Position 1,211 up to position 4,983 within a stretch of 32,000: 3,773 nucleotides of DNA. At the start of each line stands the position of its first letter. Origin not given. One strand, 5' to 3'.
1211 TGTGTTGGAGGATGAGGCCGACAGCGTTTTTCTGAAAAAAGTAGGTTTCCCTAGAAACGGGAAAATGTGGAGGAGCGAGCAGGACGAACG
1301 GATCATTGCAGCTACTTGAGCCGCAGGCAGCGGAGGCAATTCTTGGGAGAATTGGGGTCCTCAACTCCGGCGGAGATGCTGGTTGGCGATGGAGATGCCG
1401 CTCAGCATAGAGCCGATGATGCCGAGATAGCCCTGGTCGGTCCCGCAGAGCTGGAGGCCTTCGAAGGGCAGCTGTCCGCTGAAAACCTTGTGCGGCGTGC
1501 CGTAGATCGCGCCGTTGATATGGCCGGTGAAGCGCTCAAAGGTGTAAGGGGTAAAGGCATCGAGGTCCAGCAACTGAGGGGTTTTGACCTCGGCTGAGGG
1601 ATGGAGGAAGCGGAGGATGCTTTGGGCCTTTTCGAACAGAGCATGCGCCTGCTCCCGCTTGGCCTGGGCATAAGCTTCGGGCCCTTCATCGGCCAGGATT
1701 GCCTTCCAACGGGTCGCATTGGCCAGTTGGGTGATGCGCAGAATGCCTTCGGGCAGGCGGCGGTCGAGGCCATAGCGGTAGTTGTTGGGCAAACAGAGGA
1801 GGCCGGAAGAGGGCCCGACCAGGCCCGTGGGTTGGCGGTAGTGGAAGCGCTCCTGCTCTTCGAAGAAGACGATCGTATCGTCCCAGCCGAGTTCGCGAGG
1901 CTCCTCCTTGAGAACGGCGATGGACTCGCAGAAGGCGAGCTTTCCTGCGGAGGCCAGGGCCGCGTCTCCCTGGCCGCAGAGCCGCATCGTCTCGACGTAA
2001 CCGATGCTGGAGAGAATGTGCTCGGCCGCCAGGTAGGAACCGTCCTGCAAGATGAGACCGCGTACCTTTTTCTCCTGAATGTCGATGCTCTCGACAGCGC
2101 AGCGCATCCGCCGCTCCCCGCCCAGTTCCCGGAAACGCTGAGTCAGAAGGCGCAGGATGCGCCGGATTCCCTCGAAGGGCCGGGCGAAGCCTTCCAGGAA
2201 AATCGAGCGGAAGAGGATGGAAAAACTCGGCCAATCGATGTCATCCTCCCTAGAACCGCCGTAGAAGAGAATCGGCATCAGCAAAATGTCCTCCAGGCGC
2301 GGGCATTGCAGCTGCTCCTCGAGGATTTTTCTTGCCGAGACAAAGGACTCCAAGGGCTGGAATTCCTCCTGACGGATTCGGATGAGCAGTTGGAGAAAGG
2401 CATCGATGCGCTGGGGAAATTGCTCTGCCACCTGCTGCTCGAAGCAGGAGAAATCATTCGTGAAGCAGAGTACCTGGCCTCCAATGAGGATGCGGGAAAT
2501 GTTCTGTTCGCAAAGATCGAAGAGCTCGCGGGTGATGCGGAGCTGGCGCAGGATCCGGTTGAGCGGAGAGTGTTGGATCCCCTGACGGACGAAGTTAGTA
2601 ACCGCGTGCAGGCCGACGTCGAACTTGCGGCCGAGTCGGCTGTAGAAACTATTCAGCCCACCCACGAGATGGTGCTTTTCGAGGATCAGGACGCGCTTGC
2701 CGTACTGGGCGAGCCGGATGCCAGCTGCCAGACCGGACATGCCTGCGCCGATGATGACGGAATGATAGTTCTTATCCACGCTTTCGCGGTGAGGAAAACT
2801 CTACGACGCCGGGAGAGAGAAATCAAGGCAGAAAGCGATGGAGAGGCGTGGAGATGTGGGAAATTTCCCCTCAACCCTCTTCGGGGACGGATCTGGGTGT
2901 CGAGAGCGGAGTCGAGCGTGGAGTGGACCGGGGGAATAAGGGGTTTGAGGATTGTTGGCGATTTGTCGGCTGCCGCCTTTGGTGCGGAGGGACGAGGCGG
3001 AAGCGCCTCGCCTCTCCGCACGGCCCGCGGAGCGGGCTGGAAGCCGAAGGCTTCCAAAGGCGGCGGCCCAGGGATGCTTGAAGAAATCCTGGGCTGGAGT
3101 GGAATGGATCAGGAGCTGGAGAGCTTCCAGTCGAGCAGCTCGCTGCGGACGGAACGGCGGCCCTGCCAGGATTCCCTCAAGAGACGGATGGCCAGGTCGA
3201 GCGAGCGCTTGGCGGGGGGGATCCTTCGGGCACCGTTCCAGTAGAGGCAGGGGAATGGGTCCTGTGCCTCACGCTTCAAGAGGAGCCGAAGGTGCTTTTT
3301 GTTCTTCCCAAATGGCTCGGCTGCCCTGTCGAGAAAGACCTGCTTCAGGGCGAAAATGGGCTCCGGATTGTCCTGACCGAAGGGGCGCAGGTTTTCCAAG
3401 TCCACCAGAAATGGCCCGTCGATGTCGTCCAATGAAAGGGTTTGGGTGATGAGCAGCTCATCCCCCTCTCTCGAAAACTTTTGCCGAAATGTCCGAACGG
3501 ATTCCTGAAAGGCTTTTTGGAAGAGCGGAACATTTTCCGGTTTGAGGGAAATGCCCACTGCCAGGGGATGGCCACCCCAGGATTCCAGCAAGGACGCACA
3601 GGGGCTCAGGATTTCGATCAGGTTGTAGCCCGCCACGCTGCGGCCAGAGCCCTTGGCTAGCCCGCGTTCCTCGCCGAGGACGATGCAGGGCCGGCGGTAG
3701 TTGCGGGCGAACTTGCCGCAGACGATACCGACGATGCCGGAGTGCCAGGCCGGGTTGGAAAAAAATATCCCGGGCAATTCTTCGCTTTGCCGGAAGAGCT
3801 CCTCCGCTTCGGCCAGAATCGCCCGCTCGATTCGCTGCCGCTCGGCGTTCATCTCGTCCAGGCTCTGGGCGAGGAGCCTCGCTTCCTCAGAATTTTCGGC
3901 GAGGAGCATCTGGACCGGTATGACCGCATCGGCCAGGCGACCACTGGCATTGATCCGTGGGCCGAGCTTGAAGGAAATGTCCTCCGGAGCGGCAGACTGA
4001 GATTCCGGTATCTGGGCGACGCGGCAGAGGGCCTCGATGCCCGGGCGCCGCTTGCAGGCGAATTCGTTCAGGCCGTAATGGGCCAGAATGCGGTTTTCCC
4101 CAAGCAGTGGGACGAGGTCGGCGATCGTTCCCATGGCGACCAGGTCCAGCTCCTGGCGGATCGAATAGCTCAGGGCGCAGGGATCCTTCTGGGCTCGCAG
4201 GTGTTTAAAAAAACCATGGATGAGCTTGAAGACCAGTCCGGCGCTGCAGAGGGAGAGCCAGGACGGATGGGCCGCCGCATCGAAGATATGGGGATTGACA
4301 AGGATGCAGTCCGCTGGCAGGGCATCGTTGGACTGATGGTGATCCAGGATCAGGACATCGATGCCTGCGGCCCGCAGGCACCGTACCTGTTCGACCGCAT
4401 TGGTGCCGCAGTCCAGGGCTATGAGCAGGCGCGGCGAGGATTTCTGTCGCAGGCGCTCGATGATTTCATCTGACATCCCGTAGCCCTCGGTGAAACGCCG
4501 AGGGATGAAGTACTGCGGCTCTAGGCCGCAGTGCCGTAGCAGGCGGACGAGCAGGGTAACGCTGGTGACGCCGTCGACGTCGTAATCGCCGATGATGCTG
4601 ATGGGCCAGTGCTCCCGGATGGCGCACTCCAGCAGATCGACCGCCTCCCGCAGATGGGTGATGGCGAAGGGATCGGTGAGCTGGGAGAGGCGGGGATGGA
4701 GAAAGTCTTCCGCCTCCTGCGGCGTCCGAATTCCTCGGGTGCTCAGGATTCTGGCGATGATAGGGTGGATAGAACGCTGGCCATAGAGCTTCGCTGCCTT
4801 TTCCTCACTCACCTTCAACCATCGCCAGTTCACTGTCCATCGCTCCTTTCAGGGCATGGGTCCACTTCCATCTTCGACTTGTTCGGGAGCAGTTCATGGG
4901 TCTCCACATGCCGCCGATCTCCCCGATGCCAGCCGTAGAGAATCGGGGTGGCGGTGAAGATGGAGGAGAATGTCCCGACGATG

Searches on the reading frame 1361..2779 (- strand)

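Call 30: search_protein_families(library=pfam, proteins=[window:1361-2779:-])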
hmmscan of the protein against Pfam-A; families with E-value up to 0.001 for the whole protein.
window:1361-2779:- (472 aa): 10 families
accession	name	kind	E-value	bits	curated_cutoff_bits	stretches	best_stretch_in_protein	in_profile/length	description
PF01593.30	Amino_oxidase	-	4.6e-14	53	19.8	1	14-260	1-255/443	Flavin containing amine oxidoreductase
PF13450.12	NAD_binding_8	-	2.5e-12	47.3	21.9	1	9-63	1-55/68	NAD(P)-binding Rossmann-like domain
PF01266.30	DAO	-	6.8e-09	36.1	27.9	1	8-41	3-37/353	FAD dependent oxidoreductase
PF00890.30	FAD_binding_2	-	9e-09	35.4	20.4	1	7-47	2-41/414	FAD binding domain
PF07992.20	Pyr_redox_2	-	3.3e-08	33.7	26.1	1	6-39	2-37/291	Pyridine nucleotide-disulphide oxidoreductase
PF03486.20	HI0933_like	-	4e-07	30.2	50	1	7-40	3-36/244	HI0933-like protein Rossmann domain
PF12831.13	FAD_oxidored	-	1.2e-06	28.5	27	1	8-76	3-68/416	FAD dependent oxidoreductase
PF13738.12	Pyr_redox_3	-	5.8e-05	22.9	30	1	8-46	1-40/305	Pyridine nucleotide-disulphide oxidoreductase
PF01494.25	FAD_binding_3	-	0.00022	21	22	1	7-37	4-34/349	FAD binding domain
PF01134.28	GIDA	-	0.00038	20.1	22.1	0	8-35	3-30/391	Glucose inhibited division protein A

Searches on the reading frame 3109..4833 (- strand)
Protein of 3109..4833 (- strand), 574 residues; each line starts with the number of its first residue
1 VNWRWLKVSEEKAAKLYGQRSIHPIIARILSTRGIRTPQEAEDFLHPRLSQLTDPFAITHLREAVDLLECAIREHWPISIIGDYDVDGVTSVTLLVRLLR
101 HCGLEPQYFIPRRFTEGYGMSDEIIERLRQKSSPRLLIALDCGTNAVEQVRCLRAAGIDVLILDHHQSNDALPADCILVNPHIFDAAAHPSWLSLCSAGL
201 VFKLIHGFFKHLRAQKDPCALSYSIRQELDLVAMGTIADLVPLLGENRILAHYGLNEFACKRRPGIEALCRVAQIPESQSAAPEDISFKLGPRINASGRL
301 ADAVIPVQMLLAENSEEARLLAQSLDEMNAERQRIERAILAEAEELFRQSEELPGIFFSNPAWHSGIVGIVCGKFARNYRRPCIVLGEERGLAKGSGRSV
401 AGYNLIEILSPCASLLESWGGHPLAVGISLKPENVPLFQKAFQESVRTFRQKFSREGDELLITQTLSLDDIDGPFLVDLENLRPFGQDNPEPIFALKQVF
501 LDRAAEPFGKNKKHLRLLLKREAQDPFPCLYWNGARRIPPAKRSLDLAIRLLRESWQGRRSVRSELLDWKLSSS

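Call 30: search_protein_families(library=pfam, proteins=[window:3109-4833:-])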
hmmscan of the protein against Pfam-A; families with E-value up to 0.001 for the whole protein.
window:3109-4833:- (574 aa): 3 families
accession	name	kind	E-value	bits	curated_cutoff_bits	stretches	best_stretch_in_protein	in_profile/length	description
PF01368.27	DHH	-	8e-21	75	28.1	1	78-236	2-125/125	DHH family, N-terminal domain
PF17768.7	RecJ_OB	-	1.2e-19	70.8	27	1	465-565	4-104/107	RecJ OB domain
PF02272.25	DHHA1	-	5.8e-11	43.2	25.9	1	361-446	11-100/102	DHHA1 domain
